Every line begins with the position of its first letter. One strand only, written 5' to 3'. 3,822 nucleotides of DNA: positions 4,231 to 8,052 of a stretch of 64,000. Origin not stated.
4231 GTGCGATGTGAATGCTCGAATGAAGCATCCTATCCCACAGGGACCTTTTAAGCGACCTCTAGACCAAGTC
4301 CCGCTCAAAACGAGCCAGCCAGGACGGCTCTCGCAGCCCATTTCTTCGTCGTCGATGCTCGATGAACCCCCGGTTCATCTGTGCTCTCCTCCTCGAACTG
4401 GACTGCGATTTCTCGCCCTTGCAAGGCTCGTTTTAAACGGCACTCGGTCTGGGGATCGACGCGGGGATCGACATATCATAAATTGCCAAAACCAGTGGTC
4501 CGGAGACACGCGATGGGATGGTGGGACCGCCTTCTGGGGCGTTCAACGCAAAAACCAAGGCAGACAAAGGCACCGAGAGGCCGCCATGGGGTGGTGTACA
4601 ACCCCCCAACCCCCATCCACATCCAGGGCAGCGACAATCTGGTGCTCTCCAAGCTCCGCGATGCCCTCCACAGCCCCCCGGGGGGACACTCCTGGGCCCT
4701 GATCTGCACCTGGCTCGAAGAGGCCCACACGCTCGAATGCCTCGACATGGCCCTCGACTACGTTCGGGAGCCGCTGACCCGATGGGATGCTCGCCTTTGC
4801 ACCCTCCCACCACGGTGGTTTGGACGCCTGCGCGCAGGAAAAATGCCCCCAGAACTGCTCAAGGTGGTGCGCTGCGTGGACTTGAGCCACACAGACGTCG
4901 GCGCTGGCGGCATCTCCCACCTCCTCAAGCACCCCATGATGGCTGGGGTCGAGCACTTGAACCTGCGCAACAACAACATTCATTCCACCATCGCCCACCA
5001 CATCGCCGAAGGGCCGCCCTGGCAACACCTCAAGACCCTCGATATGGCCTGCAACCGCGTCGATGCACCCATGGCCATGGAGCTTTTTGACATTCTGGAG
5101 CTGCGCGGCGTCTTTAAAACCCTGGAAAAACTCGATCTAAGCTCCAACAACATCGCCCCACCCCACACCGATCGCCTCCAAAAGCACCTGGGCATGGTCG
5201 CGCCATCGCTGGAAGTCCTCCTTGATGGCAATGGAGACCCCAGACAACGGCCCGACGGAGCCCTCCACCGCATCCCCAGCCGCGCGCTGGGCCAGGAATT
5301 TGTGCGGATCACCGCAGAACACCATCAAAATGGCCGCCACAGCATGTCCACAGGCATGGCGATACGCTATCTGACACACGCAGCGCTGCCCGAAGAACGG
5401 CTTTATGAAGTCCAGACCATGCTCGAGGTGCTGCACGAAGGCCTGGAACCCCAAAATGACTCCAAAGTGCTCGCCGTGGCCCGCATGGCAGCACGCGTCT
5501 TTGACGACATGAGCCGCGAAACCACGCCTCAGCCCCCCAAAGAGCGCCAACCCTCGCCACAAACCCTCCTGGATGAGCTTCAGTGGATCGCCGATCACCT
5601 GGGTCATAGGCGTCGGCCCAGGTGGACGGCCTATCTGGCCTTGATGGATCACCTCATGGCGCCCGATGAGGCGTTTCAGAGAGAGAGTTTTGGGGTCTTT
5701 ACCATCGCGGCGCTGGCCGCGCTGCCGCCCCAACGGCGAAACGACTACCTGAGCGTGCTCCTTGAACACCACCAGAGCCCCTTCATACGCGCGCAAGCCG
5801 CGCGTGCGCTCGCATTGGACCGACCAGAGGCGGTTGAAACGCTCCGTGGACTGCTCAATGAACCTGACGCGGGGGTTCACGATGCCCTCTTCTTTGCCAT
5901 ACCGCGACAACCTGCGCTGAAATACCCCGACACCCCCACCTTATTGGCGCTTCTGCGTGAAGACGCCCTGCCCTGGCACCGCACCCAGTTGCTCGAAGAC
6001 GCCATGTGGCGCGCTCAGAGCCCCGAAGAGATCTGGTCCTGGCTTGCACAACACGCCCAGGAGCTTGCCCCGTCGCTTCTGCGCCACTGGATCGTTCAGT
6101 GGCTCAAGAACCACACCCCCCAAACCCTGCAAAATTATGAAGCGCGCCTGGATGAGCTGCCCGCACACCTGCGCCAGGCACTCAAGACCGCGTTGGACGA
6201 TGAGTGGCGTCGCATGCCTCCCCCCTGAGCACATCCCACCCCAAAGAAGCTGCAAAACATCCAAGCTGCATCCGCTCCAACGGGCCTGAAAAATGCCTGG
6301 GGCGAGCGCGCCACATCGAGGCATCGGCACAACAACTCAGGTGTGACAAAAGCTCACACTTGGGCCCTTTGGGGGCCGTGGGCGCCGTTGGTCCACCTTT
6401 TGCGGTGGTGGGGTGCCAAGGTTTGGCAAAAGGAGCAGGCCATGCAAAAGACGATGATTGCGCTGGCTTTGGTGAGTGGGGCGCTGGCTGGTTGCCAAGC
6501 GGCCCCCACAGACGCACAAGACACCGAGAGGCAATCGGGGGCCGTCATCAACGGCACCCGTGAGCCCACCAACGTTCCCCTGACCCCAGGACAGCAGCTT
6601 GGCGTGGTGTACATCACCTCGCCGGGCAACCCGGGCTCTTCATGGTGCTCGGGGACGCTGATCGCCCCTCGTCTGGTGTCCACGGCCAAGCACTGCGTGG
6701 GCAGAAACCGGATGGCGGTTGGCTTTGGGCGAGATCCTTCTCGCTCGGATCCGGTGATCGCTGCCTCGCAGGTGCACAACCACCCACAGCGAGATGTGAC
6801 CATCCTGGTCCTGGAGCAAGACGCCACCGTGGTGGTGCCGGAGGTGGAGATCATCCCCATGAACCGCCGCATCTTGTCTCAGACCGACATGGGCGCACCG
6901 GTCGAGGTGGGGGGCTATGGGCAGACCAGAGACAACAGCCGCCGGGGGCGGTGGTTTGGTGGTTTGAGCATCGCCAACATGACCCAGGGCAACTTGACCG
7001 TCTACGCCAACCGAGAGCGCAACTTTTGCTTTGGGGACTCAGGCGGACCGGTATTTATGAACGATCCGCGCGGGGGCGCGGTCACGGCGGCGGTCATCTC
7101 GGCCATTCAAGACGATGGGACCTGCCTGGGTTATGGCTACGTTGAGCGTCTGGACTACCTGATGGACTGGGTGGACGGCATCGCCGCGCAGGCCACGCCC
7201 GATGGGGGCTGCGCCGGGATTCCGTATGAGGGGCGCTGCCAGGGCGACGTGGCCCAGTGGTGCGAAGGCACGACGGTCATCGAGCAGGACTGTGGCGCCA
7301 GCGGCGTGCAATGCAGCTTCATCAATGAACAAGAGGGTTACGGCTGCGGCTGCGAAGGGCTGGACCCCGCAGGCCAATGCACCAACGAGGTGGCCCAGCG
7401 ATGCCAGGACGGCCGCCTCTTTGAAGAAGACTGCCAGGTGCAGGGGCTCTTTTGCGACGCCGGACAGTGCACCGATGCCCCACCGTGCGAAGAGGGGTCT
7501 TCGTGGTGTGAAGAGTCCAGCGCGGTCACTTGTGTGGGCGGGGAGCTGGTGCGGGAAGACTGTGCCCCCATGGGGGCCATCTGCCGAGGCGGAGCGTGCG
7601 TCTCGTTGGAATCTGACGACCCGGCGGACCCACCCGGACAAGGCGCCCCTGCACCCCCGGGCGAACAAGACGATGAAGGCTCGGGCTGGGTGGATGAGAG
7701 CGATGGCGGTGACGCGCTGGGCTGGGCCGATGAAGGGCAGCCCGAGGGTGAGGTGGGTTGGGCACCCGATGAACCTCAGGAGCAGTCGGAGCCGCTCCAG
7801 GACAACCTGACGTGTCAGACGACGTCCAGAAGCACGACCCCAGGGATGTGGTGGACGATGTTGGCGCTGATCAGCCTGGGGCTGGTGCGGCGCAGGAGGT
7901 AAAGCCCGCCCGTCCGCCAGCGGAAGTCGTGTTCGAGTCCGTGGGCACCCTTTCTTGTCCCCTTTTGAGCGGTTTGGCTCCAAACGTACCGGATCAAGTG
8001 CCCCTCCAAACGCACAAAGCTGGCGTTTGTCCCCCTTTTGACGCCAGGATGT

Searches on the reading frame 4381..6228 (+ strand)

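Call 50: search_protein_families(library=pfam, proteins=[window:4381-6228:+], max_evalue=0.001)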
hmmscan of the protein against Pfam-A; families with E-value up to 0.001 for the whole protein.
window:4381-6228:+ (615 aa): 4 families
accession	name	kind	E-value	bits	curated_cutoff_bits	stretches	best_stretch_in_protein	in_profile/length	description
PF13516.12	LRR_6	-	1.7e-08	34.3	23.4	0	247-259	4-16/24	Leucine Rich repeat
PF13646.12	HEAT_2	-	2.5e-06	28.1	27.7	1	444-497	23-77/88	HEAT repeats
PF00560.39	LRR_1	-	3.6e-05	23.5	20.6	0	248-259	2-13/23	Leucine Rich Repeat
PF12799.13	LRR_4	-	4.9e-05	23.9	27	0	191-228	4-37/44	Leucine Rich repeats (2 copies)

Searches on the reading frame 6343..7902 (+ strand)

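Call 50: search_protein_families(library=pfam, proteins=[window:6343-7902:+], max_evalue=0.001)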
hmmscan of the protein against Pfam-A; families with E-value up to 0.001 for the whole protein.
window:6343-7902:+ (519 aa): 1 family
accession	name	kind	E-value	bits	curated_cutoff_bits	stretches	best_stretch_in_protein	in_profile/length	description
PF00089.32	Trypsin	-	7.6e-14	52.5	20.6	1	90-277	19-220/220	Trypsin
